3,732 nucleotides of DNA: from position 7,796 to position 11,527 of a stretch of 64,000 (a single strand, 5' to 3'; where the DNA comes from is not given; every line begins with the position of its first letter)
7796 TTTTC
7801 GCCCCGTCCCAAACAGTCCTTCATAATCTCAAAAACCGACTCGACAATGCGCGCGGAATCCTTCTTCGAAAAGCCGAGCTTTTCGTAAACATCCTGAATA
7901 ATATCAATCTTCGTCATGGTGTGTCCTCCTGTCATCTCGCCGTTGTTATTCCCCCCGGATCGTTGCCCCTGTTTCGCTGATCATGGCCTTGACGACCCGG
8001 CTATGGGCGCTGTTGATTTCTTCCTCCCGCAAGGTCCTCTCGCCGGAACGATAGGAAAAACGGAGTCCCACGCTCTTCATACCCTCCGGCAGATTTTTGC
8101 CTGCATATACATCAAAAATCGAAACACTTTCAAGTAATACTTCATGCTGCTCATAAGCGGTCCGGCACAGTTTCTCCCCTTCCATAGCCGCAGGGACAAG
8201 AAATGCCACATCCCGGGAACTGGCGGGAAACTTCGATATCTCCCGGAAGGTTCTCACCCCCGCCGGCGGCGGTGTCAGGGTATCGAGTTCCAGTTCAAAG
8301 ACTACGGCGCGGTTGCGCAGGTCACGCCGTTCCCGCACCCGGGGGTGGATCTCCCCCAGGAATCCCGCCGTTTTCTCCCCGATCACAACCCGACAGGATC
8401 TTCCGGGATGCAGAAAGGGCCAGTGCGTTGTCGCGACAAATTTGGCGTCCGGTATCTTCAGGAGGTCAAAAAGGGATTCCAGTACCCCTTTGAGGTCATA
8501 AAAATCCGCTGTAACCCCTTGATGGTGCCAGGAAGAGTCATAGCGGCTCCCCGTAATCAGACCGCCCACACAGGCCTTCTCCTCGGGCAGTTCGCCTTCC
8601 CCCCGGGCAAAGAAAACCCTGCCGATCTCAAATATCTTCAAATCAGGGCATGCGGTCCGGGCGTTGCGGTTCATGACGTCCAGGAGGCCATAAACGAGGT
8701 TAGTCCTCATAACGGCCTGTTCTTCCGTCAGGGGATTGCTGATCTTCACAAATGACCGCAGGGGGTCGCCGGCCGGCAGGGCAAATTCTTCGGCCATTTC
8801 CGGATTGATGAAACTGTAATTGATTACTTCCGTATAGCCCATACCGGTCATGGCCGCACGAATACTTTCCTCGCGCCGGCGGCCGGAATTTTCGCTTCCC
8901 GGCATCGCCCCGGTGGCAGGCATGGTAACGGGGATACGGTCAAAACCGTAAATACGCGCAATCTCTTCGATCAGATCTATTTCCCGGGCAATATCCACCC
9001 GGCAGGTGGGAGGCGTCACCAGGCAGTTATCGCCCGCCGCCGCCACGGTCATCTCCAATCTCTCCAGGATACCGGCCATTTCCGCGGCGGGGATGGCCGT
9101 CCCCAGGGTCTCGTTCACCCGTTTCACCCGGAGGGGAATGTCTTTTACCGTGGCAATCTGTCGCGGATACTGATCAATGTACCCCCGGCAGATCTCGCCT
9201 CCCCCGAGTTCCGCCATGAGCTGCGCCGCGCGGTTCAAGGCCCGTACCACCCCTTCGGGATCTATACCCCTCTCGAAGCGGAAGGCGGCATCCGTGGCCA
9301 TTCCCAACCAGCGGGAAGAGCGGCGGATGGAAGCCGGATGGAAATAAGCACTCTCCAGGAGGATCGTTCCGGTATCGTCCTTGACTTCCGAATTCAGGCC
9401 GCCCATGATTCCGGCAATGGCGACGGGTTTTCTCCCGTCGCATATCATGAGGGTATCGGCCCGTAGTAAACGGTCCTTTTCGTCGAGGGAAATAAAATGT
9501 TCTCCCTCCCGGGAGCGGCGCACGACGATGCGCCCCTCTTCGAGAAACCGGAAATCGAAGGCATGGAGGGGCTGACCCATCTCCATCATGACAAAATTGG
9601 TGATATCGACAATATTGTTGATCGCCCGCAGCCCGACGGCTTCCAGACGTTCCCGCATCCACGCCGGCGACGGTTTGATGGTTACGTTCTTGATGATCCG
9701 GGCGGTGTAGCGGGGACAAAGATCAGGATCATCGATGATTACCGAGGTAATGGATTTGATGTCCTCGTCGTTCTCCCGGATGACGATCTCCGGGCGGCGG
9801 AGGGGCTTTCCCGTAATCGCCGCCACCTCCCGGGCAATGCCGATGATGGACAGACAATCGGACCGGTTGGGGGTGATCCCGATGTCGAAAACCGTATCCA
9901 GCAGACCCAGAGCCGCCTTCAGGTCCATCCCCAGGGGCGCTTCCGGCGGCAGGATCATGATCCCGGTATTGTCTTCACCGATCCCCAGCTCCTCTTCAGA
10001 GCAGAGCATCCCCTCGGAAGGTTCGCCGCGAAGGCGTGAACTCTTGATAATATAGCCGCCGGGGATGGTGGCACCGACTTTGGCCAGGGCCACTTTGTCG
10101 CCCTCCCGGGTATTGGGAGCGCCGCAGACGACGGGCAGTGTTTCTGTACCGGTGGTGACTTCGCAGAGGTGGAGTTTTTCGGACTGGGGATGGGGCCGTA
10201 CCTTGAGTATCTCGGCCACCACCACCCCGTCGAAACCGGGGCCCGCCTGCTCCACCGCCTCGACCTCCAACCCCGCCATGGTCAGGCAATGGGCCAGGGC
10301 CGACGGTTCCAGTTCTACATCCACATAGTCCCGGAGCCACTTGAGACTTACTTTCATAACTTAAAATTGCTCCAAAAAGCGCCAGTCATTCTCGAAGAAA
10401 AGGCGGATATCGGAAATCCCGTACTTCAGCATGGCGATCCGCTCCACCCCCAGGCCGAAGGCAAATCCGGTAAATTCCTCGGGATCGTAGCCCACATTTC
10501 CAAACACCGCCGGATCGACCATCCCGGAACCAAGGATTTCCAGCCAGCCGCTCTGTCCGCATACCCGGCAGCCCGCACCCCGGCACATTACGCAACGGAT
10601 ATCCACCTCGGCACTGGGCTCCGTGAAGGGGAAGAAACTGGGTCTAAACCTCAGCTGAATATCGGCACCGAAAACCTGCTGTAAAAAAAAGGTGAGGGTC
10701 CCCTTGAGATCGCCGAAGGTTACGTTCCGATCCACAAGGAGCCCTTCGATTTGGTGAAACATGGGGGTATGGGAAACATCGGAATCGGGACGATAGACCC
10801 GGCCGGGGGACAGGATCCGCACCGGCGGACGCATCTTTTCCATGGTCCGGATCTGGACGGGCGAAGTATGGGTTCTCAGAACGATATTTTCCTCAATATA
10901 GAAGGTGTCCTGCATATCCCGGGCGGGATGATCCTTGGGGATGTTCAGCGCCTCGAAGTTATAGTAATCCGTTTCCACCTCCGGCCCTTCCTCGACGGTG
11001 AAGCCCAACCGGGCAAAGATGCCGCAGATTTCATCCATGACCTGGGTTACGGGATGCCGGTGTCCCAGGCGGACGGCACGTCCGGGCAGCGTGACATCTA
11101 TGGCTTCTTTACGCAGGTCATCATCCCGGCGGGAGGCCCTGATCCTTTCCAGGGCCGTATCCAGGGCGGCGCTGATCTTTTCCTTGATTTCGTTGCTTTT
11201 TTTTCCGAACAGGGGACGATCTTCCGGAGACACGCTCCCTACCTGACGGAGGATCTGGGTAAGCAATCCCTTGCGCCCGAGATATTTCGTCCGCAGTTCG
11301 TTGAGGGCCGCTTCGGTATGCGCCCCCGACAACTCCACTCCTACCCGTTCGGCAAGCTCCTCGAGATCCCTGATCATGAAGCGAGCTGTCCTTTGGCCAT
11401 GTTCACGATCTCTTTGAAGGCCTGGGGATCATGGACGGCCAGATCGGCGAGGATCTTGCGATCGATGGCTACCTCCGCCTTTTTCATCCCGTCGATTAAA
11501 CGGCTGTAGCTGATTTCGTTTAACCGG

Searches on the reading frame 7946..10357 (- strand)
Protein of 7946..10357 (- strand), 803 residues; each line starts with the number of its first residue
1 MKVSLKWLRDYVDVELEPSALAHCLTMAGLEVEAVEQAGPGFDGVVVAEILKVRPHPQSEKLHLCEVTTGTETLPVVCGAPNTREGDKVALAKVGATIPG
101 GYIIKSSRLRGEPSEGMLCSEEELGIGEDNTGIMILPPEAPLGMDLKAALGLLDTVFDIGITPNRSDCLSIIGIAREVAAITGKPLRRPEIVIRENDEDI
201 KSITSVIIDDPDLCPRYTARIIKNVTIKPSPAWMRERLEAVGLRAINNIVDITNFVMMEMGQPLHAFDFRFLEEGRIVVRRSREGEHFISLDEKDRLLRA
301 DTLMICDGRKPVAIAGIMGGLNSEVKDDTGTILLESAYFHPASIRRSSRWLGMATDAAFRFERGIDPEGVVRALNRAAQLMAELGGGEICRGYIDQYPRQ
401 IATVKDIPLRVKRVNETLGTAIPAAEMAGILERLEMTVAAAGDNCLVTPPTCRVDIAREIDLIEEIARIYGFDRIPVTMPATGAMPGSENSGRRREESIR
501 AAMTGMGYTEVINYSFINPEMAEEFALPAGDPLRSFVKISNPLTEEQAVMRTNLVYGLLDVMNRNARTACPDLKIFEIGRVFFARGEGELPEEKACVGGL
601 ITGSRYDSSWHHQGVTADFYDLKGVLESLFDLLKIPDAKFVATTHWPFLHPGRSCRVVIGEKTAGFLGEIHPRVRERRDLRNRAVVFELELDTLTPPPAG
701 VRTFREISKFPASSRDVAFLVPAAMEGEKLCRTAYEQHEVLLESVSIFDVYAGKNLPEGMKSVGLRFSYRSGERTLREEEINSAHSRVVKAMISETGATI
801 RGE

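Call 69: search_protein_families(library=pfam, proteins=[window:7946-10357:-], max_evalue=0.00001)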
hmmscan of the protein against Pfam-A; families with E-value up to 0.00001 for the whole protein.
window:7946-10357:- (803 aa): 5 families
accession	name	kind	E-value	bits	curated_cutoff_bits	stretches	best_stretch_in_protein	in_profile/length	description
PF17759.6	tRNA_synthFbeta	-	1.5e-70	237.4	22.4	1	475-691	1-214/214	Phenylalanyl tRNA synthetase beta chain CLM domain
PF03483.22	B3_4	-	5.5e-70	234.9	29.3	1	214-386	2-174/174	B3/4 domain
PF03147.19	FDX-ACB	-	5.1e-26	91.4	31.1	1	708-801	1-94/94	Ferredoxin-fold anticodon binding domain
PF03484.21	B5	-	1.6e-24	86.3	28.6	1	407-472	1-67/67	tRNA synthetase B5 domain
PF01588.26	tRNA_bind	-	1.5e-19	70.3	27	1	45-144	1-95/96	Putative tRNA binding domain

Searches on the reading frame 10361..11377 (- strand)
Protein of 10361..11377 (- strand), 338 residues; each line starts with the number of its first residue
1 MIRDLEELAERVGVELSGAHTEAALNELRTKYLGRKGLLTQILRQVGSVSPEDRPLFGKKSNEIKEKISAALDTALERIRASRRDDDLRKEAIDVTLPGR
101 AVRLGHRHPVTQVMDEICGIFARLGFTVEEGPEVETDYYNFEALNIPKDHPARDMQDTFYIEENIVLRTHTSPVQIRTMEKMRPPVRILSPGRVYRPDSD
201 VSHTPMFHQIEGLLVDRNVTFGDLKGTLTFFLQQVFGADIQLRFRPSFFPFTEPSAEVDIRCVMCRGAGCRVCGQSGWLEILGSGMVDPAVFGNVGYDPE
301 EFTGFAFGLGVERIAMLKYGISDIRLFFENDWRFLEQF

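Call 69: search_protein_families(library=pfam, proteins=[window:10361-11377:-], max_evalue=0.00001)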
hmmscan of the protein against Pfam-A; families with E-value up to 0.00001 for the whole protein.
window:10361-11377:- (338 aa): 2 families
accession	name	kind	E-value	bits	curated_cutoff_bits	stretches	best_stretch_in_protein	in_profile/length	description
PF01409.25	tRNA-synt_2d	-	6.5e-105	350.5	19.8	1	93-338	2-246/246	tRNA synthetases class II core domain (F)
PF02912.23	Phe_tRNA-synt_N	-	1.6e-20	73.3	22.3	1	21-85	2-66/69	Aminoacyl tRNA synthetase class II, N-terminal domain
